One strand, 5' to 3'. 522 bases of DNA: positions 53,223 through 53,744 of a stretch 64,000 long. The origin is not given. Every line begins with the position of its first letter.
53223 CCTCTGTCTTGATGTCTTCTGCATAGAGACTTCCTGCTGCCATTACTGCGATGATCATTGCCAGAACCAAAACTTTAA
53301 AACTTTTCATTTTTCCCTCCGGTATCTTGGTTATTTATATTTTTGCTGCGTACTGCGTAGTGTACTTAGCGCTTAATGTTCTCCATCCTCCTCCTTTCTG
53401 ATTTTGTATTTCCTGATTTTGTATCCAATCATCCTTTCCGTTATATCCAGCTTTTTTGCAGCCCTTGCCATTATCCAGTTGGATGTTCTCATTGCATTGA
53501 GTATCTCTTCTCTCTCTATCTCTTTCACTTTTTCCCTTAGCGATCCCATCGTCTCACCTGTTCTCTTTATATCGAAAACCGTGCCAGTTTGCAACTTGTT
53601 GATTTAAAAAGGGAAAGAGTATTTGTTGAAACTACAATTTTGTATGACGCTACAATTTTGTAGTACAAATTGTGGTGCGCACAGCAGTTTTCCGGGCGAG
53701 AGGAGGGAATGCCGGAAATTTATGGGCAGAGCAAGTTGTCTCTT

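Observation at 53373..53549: Stand-alone NifA-type DNA-binding domain as first gene of the nitrogen-uptake operon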

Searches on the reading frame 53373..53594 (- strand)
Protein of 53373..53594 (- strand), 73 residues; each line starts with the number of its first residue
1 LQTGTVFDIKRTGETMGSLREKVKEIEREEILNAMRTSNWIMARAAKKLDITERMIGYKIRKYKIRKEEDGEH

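Call 3: search_protein_families(library=pfam, proteins=[window:53373-53594:-], max_evalue=0.1)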
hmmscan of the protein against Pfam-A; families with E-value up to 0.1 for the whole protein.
window:53373-53594:- (73 aa): 2 families
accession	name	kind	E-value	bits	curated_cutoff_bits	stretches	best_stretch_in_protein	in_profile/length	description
PF02954.25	HTH_8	-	8e-11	41.9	22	1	23-63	2-42/42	Bacterial regulatory protein, Fis family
PF18024.7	HTH_50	-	0.00025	21.1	27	1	17-65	2-49/50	Helix-turn-helix domain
